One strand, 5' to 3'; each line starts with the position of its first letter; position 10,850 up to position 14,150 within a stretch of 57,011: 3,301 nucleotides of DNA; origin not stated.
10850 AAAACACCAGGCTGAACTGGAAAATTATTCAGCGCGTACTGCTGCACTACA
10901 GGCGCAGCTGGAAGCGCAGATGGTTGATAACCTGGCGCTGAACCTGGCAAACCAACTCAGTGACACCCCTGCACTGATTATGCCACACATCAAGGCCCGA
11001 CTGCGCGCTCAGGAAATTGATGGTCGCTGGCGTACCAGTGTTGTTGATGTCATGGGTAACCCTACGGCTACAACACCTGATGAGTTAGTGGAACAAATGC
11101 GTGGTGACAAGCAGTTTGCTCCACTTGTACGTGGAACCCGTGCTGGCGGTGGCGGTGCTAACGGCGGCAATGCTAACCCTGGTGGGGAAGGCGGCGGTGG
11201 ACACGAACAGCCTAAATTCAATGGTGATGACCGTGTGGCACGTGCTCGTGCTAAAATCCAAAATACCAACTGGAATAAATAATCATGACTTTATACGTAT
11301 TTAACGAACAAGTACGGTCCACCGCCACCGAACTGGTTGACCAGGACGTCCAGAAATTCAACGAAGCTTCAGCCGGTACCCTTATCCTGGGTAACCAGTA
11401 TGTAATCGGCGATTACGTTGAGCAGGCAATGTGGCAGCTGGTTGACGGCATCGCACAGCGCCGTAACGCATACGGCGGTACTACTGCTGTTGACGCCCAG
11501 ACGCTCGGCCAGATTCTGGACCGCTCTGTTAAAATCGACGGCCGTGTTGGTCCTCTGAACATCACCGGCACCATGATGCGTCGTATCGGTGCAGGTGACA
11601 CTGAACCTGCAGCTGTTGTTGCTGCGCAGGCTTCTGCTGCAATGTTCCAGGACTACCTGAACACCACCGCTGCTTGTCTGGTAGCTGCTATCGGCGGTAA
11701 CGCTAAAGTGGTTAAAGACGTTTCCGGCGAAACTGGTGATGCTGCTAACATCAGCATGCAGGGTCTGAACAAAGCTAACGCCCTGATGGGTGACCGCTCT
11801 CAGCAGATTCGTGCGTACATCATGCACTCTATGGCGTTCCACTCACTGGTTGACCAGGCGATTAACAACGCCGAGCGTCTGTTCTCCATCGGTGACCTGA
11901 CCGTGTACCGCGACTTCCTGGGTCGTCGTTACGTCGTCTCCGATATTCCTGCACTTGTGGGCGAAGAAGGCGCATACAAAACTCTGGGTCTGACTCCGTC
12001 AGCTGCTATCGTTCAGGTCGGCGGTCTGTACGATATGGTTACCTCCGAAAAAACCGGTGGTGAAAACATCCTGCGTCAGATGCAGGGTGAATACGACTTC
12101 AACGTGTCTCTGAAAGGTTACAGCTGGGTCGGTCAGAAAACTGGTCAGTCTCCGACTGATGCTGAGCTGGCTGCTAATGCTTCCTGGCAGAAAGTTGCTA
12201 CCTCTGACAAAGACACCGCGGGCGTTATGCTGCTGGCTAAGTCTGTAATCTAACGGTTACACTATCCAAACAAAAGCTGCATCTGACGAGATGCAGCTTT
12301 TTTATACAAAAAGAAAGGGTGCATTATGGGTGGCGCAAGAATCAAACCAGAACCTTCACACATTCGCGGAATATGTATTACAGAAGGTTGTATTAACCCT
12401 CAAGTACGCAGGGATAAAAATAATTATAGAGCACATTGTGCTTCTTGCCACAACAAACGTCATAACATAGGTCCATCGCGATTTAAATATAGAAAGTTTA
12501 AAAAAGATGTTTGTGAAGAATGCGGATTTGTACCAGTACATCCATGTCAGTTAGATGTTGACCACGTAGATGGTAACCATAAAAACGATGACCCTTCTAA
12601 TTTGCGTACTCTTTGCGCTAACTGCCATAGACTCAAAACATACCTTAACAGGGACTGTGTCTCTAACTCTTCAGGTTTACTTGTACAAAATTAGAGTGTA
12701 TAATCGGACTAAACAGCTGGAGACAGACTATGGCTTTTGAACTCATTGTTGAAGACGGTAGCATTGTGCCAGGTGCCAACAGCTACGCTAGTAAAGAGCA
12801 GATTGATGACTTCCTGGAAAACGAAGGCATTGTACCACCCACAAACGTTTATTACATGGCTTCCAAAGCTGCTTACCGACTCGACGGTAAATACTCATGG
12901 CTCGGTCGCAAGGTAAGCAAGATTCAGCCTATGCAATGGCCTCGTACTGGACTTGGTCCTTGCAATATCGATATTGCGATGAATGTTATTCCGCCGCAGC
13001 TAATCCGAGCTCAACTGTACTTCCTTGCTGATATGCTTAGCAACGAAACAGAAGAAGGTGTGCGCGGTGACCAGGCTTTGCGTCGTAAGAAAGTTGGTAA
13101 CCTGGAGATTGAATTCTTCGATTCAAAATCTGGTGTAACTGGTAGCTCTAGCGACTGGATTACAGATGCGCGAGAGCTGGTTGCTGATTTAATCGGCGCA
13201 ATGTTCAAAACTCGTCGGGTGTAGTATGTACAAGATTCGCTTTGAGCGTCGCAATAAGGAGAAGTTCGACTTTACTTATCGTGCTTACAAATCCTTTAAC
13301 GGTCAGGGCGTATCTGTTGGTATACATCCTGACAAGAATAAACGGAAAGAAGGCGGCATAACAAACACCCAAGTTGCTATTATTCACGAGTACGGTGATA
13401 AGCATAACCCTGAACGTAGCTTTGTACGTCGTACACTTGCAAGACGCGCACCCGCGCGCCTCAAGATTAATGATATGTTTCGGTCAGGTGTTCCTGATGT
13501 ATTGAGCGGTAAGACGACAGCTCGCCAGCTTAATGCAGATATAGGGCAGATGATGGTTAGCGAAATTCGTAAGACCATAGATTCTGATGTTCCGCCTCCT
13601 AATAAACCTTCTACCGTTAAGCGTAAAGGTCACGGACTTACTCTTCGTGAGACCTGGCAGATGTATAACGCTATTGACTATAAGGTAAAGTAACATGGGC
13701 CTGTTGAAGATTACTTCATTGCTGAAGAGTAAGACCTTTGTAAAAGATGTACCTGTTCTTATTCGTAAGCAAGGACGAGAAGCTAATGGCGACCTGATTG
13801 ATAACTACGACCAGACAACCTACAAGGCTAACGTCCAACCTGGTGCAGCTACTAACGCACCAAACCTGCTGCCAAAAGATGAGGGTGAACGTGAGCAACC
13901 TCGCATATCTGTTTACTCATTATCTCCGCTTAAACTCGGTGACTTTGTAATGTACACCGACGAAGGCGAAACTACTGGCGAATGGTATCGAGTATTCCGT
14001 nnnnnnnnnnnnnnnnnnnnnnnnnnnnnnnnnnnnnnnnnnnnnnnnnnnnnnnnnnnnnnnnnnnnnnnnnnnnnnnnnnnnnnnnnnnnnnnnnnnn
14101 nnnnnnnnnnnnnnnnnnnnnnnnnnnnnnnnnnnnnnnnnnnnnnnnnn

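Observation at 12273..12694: Free-standing HNH endonuclease inside the structural operon, directly after the capsid terminator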

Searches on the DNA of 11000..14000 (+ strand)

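Call 4: search_dna_similar(query=window:11000-14000:+, collection=phages, mode=near, max_rows=40)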
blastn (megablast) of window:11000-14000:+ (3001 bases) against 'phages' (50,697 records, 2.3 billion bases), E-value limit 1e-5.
Records with a match: 61; places in all: 62; records where one place covers at least 80% of the query: 4.
Best place of each record, by identity: 95-99% 1; 90-95% 2; 80-90% 53; 60-80% 5.
By first word of the organism name: Salmonella 46; Escherichia 10; Klebsiella 2; Erwinia 1; Phage 1; Listeria 1.
By host as written in the record: Salmonella enterica subsp. enterica serovar Enteritidis PT1 14; - 6; Salmonella enterica 5; Salmonella enterica subsp. enterica serovar Enteritidis ST11 3; Salmonella sp. 3; Salmonella enterica subsp. enterica 2; Klebsiella pneumoniae 2; Salmonella enterica subsp. enterica serovar Enteritidis WT (Platten) 2; and 20 more.
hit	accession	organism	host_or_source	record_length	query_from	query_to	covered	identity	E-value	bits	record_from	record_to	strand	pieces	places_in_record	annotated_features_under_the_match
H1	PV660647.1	Salmonella phage vB_SE1_KM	Salmonella enterica subsp. enterica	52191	1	3001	87%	95.0%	0e+0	4111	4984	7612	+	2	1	major head protein | head-tail adaptor Ad1 | tail completion or Neck1 protein | head protein | head scaffolding protein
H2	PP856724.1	Salmonella phage vB_SEnST11_KE25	Salmonella enterica subsp. enterica ...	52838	1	3001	87%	94.4%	0e+0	4014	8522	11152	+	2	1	major head protein | head-tail adaptor Ad1 | tail completion or Neck1 protein | head protein | head scaffolding protein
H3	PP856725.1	Salmonella phage vB_SEnST11_KE26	Salmonella enterica subsp. enterica ...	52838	1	3001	87%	94.4%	0e+0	4014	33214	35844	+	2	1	major head protein | head-tail adaptor Ad1 | tail completion or Neck1 protein | head protein | head scaffolding protein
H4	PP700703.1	Erwinia phage SOI901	Erwinia sp. TAC1.XII.93.8 (de Vries et ...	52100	2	3001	85%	80.7%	0e+0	1956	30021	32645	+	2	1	hypothetical protein (x5)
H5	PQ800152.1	Klebsiella phage Kpn_R1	Klebsiella pneumoniae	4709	1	2339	78%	75.8%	0e+0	1142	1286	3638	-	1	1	record has no annotation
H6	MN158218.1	Escherichia phage BEC1-17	Escherichia coli K514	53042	1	2144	71%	77.3%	0e+0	1221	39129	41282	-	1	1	hypothetical protein (x4)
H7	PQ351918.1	Salmonella phage VB_ST-SA173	Salmonella enterica SA173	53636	301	2303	67%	75.5%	0e+0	942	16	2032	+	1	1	major capsid protein | putative head-to-tail connector complex 1 | endonuclease | putative head-to-tail connector complex 2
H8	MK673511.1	Salmonella phage ZCSE2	Salmonella enterica subsp. enterica ...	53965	301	2303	67%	75.4%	0e+0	929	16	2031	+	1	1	major capsid protein | hypothetical protein (x2) | HNH endonuclease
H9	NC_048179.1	Salmonella phage ZCSE2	Salmonella enterica subsp. enterica ...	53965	301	2303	67%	75.4%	0e+0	929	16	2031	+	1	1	major head protein | head-tail adaptor Ad1 | HNH endonuclease | tail completion or Neck1 protein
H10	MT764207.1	Escherichia phage JEP7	Escherichia coli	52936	1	2144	50%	82.5%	0e+0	1305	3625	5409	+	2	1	hypothetical protein (x3)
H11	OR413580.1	Salmonella phage SPLA2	Salmonella enterica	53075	1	2144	50%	82.1%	0e+0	1266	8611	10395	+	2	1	major head protein | head-tail adaptor | head scaffolding protein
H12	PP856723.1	Salmonella phage vB_SEnST11_KE24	Salmonella enterica subsp. enterica ...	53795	1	2144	45%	84.6%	0e+0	1332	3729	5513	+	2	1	major head protein | head-tail adaptor Ad1 | head scaffolding protein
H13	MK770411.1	Salmonella phage SE13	sewage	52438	1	2144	45%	84.4%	0e+0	1316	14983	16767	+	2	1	major capsid protein | hypothetical protein | scaffold protein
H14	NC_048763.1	Salmonella phage SE13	sewage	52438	1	2144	45%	84.4%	0e+0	1316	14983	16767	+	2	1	major head protein | head-tail adaptor Ad1 | head scaffolding protein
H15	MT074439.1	Salmonella phage birk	Salmonella enterica subsp. enterica ...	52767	1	2144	45%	84.3%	0e+0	1305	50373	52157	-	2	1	major capsid protein | hypothetical protein | scaffold protein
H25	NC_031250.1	Salmonella phage BP63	Salmonella enterica Infantis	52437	1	2144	45%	84.1%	0e+0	1293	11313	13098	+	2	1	major head protein | head-tail adaptor Ad1 | head scaffolding protein | promoter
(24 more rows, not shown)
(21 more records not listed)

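Call 6: get_annotated_region(hit=H1, flank=1500)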
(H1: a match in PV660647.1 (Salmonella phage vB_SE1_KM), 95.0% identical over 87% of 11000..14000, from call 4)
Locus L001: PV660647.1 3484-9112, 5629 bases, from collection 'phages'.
description: Salmonella phage vB_SE1_KM, complete genome.
organism: Salmonella phage vB_SE1_KM (NCBI taxid 3425682)
taxonomy: Viruses
host: Salmonella enterica subsp. enterica; source: Kilifi market sewage; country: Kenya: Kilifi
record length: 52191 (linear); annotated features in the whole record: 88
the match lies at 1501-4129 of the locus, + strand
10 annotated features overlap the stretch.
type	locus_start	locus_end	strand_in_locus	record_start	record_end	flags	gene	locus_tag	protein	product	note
CDS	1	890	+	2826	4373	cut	-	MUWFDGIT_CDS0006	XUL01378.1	portal protein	head and packaging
CDS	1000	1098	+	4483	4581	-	-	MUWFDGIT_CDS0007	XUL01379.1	hypothetical protein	-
CDS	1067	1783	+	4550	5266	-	-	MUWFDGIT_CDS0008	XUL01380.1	head scaffolding protein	head and packaging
CDS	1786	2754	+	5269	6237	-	-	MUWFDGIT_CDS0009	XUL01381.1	major head protein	head and packaging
CDS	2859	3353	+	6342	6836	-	-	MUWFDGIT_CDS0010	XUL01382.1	head-tail adaptor Ad1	connector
CDS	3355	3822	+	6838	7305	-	-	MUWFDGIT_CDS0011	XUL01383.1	tail completion or Neck1 protein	connector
CDS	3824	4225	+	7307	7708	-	-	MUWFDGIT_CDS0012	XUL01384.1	head protein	head and packaging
CDS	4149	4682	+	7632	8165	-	-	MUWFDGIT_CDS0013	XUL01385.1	hypothetical protein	-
CDS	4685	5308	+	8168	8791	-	-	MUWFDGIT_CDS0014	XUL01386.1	tail fiber protein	tail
CDS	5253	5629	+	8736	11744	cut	-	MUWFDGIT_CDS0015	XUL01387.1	tail protein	tail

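Call 7: get_annotated_region(hit=H9, flank=1500)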
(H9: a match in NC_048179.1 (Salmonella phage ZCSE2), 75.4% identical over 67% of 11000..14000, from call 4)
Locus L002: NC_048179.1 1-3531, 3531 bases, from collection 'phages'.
description: Salmonella phage ZCSE2, complete genome.
organism: Salmonella phage ZCSE2 (NCBI taxid 2562175)
taxonomy: Viruses; Duplodnaviria; Heunggongvirae; Uroviricota; Caudoviricetes; Loughboroughvirus; Loughboroughvirus ZCSE2
host: Salmonella enterica subsp. enterica serovar Enteritidis WT (Platten); source: freshwater; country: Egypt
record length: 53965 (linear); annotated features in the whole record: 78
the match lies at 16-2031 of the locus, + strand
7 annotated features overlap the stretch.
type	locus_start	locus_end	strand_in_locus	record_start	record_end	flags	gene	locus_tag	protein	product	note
CDS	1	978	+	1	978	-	-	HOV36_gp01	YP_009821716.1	major head protein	-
CDS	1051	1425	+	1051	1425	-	-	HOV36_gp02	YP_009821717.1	HNH endonuclease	-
CDS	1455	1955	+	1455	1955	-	-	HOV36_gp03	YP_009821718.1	head-tail adaptor Ad1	-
CDS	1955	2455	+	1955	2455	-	-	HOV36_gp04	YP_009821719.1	tail completion or Neck1 protein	-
CDS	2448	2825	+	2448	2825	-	-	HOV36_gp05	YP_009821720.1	head protein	-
CDS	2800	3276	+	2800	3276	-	-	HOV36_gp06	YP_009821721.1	hypothetical protein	-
CDS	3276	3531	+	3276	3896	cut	-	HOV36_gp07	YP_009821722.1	tail fiber protein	-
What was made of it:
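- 12730..13224 (+): Head-tail adaptor (Ad1) gene, the conserved right flank. Annotated as Ad1 in relatives (calls 6, 7).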

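Call 8: get_annotated_region(hit=H4, flank=1500)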
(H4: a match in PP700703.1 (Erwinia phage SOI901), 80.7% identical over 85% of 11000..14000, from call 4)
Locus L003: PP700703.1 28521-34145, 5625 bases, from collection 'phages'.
description: Erwinia phage SOI901, complete genome.
organism: Erwinia phage SOI901 (NCBI taxid 3141527)
taxonomy: Viruses; Duplodnaviria; Heunggongvirae; Uroviricota; Caudoviricetes
host: Erwinia sp. TAC1.XII.93.8 (de Vries et al. 2001); source: soil; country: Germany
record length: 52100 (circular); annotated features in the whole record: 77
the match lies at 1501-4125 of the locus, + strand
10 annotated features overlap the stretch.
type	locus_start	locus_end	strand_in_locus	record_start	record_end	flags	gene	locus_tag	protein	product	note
CDS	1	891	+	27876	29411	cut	-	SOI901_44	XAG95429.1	hypothetical protein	SOI901_gp44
CDS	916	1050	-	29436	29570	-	-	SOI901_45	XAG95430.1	hypothetical protein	SOI901_gp45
CDS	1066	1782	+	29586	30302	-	-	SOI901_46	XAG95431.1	hypothetical protein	SOI901_gp46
CDS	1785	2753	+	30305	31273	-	-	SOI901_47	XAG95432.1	hypothetical protein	SOI901_gp47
CDS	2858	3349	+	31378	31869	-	-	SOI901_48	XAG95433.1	hypothetical protein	SOI901_gp48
CDS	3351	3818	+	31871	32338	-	-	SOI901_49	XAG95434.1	hypothetical protein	SOI901_gp49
CDS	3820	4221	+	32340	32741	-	-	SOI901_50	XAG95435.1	hypothetical protein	SOI901_gp50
CDS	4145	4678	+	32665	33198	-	-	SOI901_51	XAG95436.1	hypothetical protein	SOI901_gp51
CDS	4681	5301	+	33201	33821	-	-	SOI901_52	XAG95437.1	hypothetical protein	SOI901_gp52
CDS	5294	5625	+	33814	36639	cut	-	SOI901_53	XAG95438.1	hypothetical protein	SOI901_gp53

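Call 9: get_annotated_region(hit=H6, flank=1500)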
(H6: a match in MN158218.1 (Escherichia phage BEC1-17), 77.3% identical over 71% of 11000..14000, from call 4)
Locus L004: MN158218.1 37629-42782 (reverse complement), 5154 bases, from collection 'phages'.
description: Escherichia phage BEC1-17, partial genome.
organism: Escherichia phage BEC1-17 (NCBI taxid 2656623)
taxonomy: Viruses; Duplodnaviria; Heunggongvirae; Uroviricota; Caudoviricetes; Rosemountvirus
host: Escherichia coli K514; source: -; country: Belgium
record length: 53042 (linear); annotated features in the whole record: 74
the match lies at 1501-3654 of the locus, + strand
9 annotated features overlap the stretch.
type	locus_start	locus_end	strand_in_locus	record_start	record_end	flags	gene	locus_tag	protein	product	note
CDS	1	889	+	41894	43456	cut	-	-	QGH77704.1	62kDa structural protein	-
CDS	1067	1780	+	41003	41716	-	-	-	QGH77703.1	hypothetical protein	-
CDS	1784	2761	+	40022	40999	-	-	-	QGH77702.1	hypothetical protein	probable phage protein YPO2110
CDS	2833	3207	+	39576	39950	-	-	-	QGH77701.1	hypothetical protein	-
CDS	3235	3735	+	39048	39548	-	-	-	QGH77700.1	hypothetical protein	-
CDS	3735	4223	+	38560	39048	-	-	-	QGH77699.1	hypothetical protein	-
CDS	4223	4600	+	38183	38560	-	-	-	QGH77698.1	hypothetical protein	-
CDS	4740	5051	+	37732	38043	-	-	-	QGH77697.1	hypothetical protein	-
CDS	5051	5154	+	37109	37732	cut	-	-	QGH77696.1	diguanylate cyclase/phosphodiesterase (GGDEF & EAL domains) with PAS/PAC sensor(s)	-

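Call 10: get_annotated_region(hit=H25, flank=1500)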
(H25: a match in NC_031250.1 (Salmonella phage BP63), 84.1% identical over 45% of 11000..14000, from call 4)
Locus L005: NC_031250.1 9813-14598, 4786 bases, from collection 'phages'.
description: Salmonella phage BP63, complete genome.
organism: Salmonella phage BP63 (NCBI taxid 1543205)
taxonomy: Viruses; Duplodnaviria; Heunggongvirae; Uroviricota; Caudoviricetes; Rosemountvirus; Rosemountvirus BP63
host: Salmonella enterica Infantis; source: sewage; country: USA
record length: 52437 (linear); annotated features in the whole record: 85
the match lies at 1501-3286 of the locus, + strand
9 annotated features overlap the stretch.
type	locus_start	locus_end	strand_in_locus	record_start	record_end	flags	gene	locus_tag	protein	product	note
CDS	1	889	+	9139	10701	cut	-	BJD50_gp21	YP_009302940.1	portal protein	-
CDS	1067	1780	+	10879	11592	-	-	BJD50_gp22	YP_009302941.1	head scaffolding protein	-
CDS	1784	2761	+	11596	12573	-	-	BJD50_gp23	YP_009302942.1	major head protein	-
regulatory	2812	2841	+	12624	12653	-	-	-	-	promoter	similar to TTGACA(N15-18)TATAAT with 2bp mismatch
CDS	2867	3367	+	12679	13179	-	-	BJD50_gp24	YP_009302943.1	head-tail adaptor Ad1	-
CDS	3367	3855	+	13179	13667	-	-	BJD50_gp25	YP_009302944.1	tail completion or Neck1 protein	-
CDS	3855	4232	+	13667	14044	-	-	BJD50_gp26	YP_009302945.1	head protein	-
CDS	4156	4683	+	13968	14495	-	-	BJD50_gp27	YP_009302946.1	hypothetical protein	-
CDS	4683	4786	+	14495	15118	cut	-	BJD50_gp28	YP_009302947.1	tail fiber protein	-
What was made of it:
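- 12676..12704 (+): Promoter of the head-tail adaptor operon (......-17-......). It is preserved intact by the insertion and overlaps the 3' end of the HNH ORF. Annotated as a promoter in BP63 RefSeq (call 10).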

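Call 59: get_annotated_region(hit=H5, flank=300)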
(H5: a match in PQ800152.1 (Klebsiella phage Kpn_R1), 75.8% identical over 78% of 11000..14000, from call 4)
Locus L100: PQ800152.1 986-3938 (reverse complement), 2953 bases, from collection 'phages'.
description: UNVERIFIED: Klebsiella phage Kpn_R1, partial genome.
organism: Klebsiella phage Kpn_R1 (NCBI taxid 3396871)
taxonomy: Viruses; Duplodnaviria; Heunggongvirae; Uroviricota; Caudoviricetes
host: Klebsiella pneumoniae; source: hospital wastewater; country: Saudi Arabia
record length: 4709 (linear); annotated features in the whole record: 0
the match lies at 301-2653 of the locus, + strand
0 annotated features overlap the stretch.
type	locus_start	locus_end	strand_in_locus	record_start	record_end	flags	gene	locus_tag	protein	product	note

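Call 60: get_annotated_region(hit=H7, flank=300)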
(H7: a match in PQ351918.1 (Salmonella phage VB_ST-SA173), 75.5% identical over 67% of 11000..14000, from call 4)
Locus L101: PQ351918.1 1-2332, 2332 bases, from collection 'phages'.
description: Salmonella phage VB_ST-SA173, complete genome.
organism: Salmonella phage VB_ST-SA173 (NCBI taxid 3366564)
taxonomy: Viruses; Duplodnaviria; Heunggongvirae; Uroviricota; Caudoviricetes; Loughboroughvirus
host: Salmonella enterica SA173; source: -; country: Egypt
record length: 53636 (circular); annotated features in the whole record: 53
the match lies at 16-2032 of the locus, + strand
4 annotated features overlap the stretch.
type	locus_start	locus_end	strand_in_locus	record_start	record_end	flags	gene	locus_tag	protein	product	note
CDS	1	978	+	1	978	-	-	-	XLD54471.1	major capsid protein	-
CDS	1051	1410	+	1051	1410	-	-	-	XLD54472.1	endonuclease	-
CDS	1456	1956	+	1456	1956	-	-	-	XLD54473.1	putative head-to-tail connector complex 1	-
CDS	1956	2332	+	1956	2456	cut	-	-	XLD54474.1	putative head-to-tail connector complex 2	-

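Call 61: get_annotated_region(hit=H10, flank=300)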
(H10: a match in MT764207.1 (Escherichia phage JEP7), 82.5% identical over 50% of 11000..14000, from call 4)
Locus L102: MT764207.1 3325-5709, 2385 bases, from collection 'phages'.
description: Escherichia phage JEP7, complete genome.
organism: Escherichia phage JEP7 (NCBI taxid 2772056)
taxonomy: Viruses; Duplodnaviria; Heunggongvirae; Uroviricota; Caudoviricetes; Rosemountvirus; Rosemountvirus yarpen
host: Escherichia coli; source: -; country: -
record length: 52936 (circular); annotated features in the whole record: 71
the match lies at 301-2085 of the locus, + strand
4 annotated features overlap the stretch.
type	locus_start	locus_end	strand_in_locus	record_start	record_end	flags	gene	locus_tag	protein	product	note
CDS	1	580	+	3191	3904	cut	-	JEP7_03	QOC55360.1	hypothetical protein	-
CDS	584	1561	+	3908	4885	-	-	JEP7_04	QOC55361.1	hypothetical protein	putative phage protein YPO2110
CDS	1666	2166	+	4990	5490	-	-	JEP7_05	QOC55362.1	hypothetical protein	-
CDS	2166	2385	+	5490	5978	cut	-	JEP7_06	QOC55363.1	hypothetical protein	-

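Call 62: get_annotated_region(hit=H2, flank=300)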
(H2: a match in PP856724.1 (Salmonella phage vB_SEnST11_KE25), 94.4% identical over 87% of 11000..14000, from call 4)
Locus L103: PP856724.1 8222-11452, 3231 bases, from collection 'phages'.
description: Salmonella phage vB_SEnST11_KE25, complete genome.
organism: Salmonella phage vB_SEnST11_KE25 (NCBI taxid 3161176)
taxonomy: Viruses; Duplodnaviria; Heunggongvirae; Uroviricota; Caudoviricetes; Rosemountvirus
host: Salmonella enterica subsp. enterica serovar Enteritidis ST11; source: dam; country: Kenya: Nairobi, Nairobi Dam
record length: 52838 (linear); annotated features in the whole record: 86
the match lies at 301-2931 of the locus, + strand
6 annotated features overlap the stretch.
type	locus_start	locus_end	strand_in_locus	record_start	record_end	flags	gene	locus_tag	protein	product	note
CDS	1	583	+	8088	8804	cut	-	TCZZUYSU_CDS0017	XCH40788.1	head scaffolding protein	head and packaging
CDS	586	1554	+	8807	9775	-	-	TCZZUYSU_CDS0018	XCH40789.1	major head protein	head and packaging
CDS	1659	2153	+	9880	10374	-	-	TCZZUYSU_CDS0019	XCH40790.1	head-tail adaptor Ad1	connector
CDS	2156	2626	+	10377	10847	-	-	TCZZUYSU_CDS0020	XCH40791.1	tail completion or Neck1 protein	connector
CDS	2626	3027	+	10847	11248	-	-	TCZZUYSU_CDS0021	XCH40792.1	head protein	head and packaging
CDS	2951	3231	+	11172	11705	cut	-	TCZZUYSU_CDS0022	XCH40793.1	hypothetical protein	-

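Call 63: get_annotated_region(hit=H12, flank=300)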
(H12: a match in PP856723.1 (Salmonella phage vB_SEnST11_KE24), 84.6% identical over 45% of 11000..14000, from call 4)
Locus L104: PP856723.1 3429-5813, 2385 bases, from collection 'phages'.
description: Salmonella phage vB_SEnST11_KE24, complete genome.
organism: Salmonella phage vB_SEnST11_KE24 (NCBI taxid 3161175)
taxonomy: Viruses; Duplodnaviria; Heunggongvirae; Uroviricota; Caudoviricetes; Rosemountvirus
host: Salmonella enterica subsp. enterica serovar Enteritidis ST11; source: river; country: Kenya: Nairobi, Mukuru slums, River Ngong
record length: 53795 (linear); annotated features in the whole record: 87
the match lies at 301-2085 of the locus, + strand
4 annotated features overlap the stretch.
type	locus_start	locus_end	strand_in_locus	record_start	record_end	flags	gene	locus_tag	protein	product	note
CDS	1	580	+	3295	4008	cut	-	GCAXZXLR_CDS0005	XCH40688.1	head scaffolding protein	head and packaging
CDS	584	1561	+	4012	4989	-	-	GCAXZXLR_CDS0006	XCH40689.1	major head protein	head and packaging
CDS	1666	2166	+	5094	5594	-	-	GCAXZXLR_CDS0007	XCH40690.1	head-tail adaptor Ad1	connector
CDS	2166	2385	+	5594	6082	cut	-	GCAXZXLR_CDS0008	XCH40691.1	tail completion or Neck1 protein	connector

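Call 90: search_rna_families(source=window, start=11000, end=14000, threshold=evalue, max_evalue=1)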
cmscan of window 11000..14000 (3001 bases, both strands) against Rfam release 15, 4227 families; matches with E-value up to 1: 0.
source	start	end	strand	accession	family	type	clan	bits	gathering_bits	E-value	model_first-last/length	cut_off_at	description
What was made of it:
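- On Free-standing homing endonuclease gene: There is no Rfam hit, and so no group I intron, in 11000-14000 (call 90).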

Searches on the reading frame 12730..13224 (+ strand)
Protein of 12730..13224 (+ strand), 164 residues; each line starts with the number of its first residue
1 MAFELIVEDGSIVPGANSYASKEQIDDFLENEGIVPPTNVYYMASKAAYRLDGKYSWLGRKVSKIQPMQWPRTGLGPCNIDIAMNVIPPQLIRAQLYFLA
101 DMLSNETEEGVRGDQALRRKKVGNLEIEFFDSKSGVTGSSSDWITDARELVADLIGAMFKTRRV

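Call 3: search_protein_families(library=pfam, proteins=[window:12730-13224:+], max_evalue=0.01)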
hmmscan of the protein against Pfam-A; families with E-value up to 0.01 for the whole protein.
window:12730-13224:+ (164 aa): 1 family
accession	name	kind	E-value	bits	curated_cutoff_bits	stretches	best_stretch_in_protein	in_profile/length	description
PF20557.3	DnaT_2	-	2.6e-35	122.2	27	1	4-162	2-166/168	Putative DnaT-like ssDNA binding protein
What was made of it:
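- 12730..13224 (+): PF20557 E 2.6e-35 (call 3).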
